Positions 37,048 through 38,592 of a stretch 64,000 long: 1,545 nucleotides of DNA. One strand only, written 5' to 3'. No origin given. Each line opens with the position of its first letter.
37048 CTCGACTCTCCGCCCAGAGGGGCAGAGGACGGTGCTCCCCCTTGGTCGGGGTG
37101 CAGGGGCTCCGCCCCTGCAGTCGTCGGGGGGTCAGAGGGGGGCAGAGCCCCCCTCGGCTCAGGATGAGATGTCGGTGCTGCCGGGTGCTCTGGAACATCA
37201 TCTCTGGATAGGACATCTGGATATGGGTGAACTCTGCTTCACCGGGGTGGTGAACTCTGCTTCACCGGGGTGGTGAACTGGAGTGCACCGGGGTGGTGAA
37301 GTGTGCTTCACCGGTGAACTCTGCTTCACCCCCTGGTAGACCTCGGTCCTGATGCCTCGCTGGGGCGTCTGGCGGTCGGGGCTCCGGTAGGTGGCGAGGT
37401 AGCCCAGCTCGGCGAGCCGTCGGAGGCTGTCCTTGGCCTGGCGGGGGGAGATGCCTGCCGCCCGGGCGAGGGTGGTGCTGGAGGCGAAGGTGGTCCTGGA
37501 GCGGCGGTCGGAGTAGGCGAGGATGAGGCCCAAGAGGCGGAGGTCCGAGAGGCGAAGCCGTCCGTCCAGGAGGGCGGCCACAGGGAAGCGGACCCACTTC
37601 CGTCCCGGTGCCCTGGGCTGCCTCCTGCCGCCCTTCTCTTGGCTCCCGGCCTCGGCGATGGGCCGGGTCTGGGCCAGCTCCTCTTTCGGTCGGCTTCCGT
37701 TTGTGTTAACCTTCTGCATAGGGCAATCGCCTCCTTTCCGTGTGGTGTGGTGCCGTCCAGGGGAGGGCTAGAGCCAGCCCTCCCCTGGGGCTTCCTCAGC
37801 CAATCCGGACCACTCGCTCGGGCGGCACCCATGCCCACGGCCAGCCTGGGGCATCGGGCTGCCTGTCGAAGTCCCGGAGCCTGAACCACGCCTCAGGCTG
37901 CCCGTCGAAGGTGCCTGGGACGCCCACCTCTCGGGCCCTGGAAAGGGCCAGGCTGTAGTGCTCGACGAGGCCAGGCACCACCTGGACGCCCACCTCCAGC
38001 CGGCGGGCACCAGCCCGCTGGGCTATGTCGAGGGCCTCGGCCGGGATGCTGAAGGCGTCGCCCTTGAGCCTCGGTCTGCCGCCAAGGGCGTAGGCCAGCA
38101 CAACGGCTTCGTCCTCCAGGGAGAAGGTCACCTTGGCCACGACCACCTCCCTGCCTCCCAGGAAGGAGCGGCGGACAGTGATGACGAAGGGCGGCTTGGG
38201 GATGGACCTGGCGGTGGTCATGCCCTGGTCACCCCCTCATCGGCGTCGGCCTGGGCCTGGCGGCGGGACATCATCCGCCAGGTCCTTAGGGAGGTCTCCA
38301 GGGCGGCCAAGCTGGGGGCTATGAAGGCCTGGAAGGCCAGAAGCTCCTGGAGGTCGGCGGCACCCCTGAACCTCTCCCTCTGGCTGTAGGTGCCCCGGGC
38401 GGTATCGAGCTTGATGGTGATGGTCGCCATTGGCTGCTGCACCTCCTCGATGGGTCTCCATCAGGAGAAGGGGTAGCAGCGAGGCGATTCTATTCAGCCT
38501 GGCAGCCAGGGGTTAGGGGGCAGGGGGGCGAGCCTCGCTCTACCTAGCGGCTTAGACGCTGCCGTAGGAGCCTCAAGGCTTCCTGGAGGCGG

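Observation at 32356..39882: Compact tRNA-Ile2-integrated element with its own replicon but no recognisable virion, packaging or transfer genes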

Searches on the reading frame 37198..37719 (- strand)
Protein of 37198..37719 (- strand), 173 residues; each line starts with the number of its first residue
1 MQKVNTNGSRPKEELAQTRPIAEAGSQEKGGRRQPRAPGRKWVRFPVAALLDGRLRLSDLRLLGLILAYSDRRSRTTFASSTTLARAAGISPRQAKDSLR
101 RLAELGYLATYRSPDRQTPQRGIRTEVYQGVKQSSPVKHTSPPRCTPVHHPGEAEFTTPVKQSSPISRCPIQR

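Call 6: search_protein_families(library=pfam, max_evalue=1, proteins=[window:37201-37719:-])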
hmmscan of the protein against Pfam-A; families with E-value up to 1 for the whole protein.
window:37201-37719:- (173 aa): 6 families
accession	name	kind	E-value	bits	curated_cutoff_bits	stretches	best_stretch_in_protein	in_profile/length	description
PF13730.12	HTH_36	-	7.2e-08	32.6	25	1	54-108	2-55/55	Helix-turn-helix domain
PF03428.19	RP-C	-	0.0054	17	24.4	1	74-116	67-109/175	Replication protein C N-terminal domain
PF21984.2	DnaD_N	-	0.066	13.9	27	1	55-128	12-81/101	DnaD N-terminal domain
PF01325.25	Fe_dep_repress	-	0.087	13.5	26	1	77-110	21-54/60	Iron dependent repressor, N-terminal DNA binding domain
PF13814.12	Replic_Relax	-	0.092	13.3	25.3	1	78-128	9-60/191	Replication-relaxation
PF13412.12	HTH_24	-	0.099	12.7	21.9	1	80-108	19-47/48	Winged helix-turn-helix DNA-binding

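Call 7: search_protein_families(library=phrogs, max_evalue=1, proteins=[window:37201-37719:-])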
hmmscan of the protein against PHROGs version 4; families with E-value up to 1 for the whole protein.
window:37201-37719:- (173 aa): 12 families
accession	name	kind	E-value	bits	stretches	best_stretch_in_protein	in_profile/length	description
phrog_8102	-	DNA, RNA and nucleotide metabolism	7.5e-06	26.2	1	59-133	36-109/337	replication initiation protein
phrog_270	-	DNA, RNA and nucleotide metabolism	2e-05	25.1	1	49-149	39-146/383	replication initiation protein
phrog_391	-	DNA, RNA and nucleotide metabolism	0.0006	20.5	1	66-164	25-138/298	replication initiation O-like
phrog_428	-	DNA, RNA and nucleotide metabolism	0.004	17.4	1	50-134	98-182/455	replication initiation protein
phrog_678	-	DNA, RNA and nucleotide metabolism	0.0089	16.6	1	66-110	80-117/346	replication initiation O-like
phrog_37920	-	DNA, RNA and nucleotide metabolism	0.027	14.7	1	38-113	8-79/245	HTH DNA binding protein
phrog_345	-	DNA, RNA and nucleotide metabolism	0.07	13.8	1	77-159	66-163/297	replication initiation O-like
phrog_8540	-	DNA, RNA and nucleotide metabolism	0.12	13.5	1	65-111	24-70/196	replication initiation O-like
phrog_2030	-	transcription regulation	0.13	12.9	1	79-119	30-69/202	transcriptional regulator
phrog_186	-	DNA, RNA and nucleotide metabolism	0.18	12.4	1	41-136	21-118/308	DnaD-like helicase loader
phrog_8453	-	unknown function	0.31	12.4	1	41-113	10-93/118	-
phrog_36008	-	unknown function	0.34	11.1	1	63-115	47-99/345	-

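Call 11: find_encoding_contigs(protein=window:37198-37719:-, flank=10000, max_places=10)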
Protein window:37198-37719:- (173 aa): no gene with exactly this product is on record in the collection.

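Call 13: find_homologous_proteins(query=window:37201-37719:-, max_evalue=0.001)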
Query window:37201-37719:- (173 aa): 1 proteins with E <= 0.001 among 738 candidates.
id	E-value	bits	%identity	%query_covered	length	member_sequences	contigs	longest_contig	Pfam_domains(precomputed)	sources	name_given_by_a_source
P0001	3.6e-107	374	100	100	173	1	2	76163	PF13730.13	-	-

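Call 46: search_solved_structures(query=window:37201-37719:-, max_evalue=1)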
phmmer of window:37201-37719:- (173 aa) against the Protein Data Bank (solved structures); distinct sequences matched with E-value up to 1: 30.
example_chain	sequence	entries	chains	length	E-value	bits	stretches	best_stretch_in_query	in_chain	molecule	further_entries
1jj7_A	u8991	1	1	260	0.44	14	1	20-59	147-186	PEPTIDE TRANSPORTER TAP1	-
4f4c_A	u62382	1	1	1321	0.47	13.9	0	21-78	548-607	Multidrug resistance protein pgp-1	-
5ko2_A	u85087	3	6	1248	0.54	13.7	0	21-81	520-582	Multidrug resistance protein 1A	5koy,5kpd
7zk8_A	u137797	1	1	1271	0.55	13.6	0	21-81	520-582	ATP-dependent translocase ABCB1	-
7zk9_A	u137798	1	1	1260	0.55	13.6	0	21-81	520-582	ATP-dependent translocase ABCB1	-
6ujp_A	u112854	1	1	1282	0.57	13.6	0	21-81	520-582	ATP-dependent translocase ABCB1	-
6ujr_A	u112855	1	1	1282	0.57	13.6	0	21-81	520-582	ATP-dependent translocase ABCB1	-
6ujw_A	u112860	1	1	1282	0.57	13.6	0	21-81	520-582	ATP-dependent translocase ABCB1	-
6ujs_A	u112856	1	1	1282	0.57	13.6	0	21-81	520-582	ATP-dependent translocase ABCB1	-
4m1m_A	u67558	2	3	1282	0.57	13.6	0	21-81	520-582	Multidrug resistance protein 1A | ATP-dependent translocase ABCB1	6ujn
6ujt_A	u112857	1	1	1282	0.57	13.6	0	21-81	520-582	ATP-dependent translocase ABCB1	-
4m2s_A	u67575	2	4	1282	0.57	13.6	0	21-81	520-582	Multidrug resistance protein 1A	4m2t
4q9h_A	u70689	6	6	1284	0.57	13.6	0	21-81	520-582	Multidrug resistance protein 1A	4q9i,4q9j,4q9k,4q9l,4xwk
3g5u_A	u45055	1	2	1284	0.57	13.6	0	21-81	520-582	Multidrug resistance protein 1a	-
3g60_A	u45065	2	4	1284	0.58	13.6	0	21-81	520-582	Multidrug resistance protein 1a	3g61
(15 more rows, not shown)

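Call 52: search_protein_families(library=ncbifam, max_evalue=0.1, proteins=[window:37201-37719:-])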
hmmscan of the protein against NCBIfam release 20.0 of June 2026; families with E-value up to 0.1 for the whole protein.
window:37201-37719:- (173 aa): 0 families

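Call 53: search_protein_families(library=padloc, max_evalue=0.1, proteins=[window:37201-37719:-])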
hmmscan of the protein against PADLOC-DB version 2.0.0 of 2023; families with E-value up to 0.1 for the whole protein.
window:37201-37719:- (173 aa): 0 families

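Call 56: search_dna_similar(query=window:37201-37719:-, collection=plasmids, mode=protein, max_evalue=0.01, max_rows=15)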
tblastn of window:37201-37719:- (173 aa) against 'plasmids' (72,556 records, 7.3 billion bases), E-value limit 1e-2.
No match.

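Call 57: search_dna_similar(query=window:37201-37719:-, collection=phages, mode=protein, max_evalue=0.01, max_rows=15)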
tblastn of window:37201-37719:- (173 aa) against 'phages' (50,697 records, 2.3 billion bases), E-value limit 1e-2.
No match.

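Call 69: find_related_loci(query=window:37201-37719:-, collection=viral_contigs, flank=8000)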
Query window:37201-37719:- (173 aa) in viral_contigs; peptide patterns used: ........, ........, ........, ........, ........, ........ (x = any residue, [..] = any of these).
4 stretches matched a pattern, but none encodes a relative of the query by tblastn (E <= 1e-3).

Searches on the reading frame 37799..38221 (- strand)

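Call 6: search_protein_families(library=pfam, max_evalue=1, proteins=[window:37799-38221:-])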
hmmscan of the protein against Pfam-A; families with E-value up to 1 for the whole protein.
window:37799-38221:- (141 aa): 0 families

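Call 7: search_protein_families(library=phrogs, max_evalue=1, proteins=[window:37799-38221:-])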
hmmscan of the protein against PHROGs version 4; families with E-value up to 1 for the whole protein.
window:37799-38221:- (141 aa): 0 families

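Call 52: search_protein_families(library=ncbifam, max_evalue=0.1, proteins=[window:37799-38221:-])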
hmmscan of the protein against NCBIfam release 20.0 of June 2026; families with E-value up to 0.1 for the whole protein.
window:37799-38221:- (141 aa): 1 family
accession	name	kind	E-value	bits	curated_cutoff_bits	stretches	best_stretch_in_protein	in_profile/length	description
NF003403.0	PRK04694.1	equivalog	0.04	13.7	300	1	24-63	119-158/190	Maf-like protein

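Call 53: search_protein_families(library=padloc, max_evalue=0.1, proteins=[window:37799-38221:-])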
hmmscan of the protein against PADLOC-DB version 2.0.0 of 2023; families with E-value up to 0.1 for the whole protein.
window:37799-38221:- (141 aa): 0 families

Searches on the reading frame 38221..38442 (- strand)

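Call 8: search_protein_families(library=pfam, max_evalue=1, proteins=[window:38221-38442:-])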
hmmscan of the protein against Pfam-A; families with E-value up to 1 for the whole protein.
window:38221-38442:- (74 aa): 0 families

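Call 9: search_protein_families(library=phrogs, max_evalue=1, proteins=[window:38221-38442:-])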
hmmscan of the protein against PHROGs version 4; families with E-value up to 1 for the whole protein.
window:38221-38442:- (74 aa): 1 family
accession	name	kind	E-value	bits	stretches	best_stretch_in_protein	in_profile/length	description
phrog_6677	-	unknown function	0.2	13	1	42-72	4-34/77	-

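Call 53: search_protein_families(library=padloc, max_evalue=0.1, proteins=[window:38221-38442:-])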
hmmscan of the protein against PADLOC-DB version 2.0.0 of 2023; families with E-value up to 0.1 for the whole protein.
window:38221-38442:- (74 aa): 0 families
